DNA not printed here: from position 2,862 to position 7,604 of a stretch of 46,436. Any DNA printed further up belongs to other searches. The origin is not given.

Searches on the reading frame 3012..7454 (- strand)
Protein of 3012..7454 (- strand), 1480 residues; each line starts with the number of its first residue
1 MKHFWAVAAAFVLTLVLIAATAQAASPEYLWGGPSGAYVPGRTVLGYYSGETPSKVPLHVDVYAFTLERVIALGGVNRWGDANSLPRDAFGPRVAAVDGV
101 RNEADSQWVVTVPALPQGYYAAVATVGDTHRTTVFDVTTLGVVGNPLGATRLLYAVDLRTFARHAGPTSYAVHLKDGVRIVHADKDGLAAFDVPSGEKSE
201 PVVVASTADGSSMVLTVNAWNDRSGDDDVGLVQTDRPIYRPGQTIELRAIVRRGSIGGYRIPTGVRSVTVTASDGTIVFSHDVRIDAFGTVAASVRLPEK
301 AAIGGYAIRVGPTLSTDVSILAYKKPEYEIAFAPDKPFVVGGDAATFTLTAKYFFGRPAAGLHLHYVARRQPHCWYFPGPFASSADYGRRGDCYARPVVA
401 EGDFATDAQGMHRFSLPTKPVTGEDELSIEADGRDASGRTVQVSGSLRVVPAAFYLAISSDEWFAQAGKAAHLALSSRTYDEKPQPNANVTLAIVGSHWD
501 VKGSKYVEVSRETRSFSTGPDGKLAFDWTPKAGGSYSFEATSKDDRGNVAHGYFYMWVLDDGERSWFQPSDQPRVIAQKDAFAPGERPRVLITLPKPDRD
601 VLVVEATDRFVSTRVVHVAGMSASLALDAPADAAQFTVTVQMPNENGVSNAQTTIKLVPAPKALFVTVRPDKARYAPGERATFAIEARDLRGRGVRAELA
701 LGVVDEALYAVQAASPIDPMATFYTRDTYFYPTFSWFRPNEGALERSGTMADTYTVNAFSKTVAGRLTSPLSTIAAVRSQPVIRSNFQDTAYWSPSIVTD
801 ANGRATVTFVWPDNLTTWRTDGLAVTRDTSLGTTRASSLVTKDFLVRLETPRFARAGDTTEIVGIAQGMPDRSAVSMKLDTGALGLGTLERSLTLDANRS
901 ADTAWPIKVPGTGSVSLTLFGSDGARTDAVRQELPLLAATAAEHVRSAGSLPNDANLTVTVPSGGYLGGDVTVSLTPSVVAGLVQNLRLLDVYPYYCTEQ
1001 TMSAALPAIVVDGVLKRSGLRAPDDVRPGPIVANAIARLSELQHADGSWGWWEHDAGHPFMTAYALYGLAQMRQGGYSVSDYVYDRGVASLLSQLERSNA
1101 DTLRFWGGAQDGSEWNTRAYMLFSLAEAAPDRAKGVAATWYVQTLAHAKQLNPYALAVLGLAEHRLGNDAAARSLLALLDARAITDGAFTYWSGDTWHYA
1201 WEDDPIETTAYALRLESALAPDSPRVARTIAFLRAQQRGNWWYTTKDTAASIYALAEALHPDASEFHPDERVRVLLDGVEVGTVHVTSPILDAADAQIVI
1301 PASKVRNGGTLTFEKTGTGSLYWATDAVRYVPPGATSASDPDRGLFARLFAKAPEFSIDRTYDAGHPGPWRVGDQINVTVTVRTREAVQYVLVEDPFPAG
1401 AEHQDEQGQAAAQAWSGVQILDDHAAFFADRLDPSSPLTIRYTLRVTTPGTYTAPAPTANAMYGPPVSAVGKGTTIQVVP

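Call 65: search_protein_families(library=pfam, proteins=[window:3012-7454:-], max_evalue=0.001)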
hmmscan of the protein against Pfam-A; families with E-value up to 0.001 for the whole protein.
window:3012-7454:- (1480 aa): 6 families
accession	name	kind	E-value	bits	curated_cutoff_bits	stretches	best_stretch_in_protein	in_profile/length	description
PF17973.7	bMG10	-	1.1e-19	71.3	26.2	1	1369-1465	23-130/131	Bacterial Alpha-2-macroglobulin MG10 domain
PF00207.28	A2M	-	1.3e-17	63.8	21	1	790-862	1-74/92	Alpha-2-macroglobulin family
PF01835.25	MG2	-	1.4e-16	61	32.8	1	231-310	3-80/96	MG2 domain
PF07678.20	TED_complement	-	1.8e-14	54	22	1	984-1257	16-311/312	A-macroglobulin TED domain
PF07703.20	A2M_BRD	-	9.3e-09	36.2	22.7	1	576-710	4-139/140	Alpha-2-macroglobulin bait region domain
PF17972.7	bMG5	-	0.00048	20.9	26.5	0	339-451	14-127/127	Bacterial Alpha-2-macroglobulin MG5 domain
